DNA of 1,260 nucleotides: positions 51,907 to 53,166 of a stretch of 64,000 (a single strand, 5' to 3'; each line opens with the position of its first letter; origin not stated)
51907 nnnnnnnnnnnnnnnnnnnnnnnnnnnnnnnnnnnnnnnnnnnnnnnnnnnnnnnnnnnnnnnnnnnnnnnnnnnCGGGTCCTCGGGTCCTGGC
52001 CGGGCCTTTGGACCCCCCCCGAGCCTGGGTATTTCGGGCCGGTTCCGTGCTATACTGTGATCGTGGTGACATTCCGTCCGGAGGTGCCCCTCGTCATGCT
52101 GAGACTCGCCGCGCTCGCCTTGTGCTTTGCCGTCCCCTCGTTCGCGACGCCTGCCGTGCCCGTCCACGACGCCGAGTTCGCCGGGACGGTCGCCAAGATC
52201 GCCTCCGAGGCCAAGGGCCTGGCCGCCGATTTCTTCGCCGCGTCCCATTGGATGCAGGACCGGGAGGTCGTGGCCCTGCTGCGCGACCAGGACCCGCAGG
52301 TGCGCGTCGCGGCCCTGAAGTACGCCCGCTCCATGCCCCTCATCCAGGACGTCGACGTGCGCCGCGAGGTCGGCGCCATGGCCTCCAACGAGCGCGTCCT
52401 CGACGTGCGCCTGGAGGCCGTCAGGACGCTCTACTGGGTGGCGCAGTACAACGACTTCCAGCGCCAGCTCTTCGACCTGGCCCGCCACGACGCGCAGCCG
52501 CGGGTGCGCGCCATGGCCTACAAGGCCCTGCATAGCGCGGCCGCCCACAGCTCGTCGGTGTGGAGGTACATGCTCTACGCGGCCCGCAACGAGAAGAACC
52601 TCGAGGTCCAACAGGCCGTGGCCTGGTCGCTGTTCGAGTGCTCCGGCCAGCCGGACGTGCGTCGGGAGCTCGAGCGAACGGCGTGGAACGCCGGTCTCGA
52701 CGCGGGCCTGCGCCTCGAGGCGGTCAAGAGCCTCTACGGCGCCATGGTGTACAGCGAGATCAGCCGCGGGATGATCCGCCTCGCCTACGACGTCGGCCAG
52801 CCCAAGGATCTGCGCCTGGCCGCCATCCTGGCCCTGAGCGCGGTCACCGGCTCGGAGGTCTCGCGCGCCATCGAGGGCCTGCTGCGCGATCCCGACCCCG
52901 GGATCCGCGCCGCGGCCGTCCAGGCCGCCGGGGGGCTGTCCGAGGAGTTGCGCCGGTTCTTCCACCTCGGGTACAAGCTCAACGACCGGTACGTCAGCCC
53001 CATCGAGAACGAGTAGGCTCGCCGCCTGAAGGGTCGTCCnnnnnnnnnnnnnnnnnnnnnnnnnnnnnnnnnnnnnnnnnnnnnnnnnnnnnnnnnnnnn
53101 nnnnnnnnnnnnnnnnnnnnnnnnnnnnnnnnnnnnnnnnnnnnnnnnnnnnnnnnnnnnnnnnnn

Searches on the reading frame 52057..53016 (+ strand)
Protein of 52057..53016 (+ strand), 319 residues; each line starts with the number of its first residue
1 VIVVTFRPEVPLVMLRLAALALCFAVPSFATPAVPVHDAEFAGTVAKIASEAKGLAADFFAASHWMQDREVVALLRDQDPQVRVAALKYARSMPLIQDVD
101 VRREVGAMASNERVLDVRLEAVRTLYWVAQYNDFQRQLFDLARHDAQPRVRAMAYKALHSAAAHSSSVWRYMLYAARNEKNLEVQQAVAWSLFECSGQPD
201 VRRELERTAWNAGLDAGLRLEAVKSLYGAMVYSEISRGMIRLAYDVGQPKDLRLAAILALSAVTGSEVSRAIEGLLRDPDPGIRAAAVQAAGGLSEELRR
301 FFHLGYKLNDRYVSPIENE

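Call 16: search_protein_families(library=pfam, proteins=[window:52057-53016:+], max_evalue=0.001)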
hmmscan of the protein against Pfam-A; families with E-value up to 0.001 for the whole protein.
window:52057-53016:+ (319 aa): 5 families
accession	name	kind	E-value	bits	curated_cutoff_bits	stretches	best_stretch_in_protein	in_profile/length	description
PF13646.12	HEAT_2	-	9.4e-14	51.9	27.7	3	72-158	5-87/88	HEAT repeats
PF02985.28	HEAT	-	3.3e-10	39.7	23.5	0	272-296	5-29/31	HEAT repeat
PF13251.12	DUF4042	-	0.00017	21.8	27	0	129-168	35-74/182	Domain of unknown function (DUF4042)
PF12765.13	Cohesin_HEAT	-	0.00018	22.3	21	0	266-290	17-41/42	HEAT repeat associated with sister chromatid cohesion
PF21581.3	SCD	-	0.0003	21.5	27.5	0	277-302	1-26/75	Stromalin conservative domain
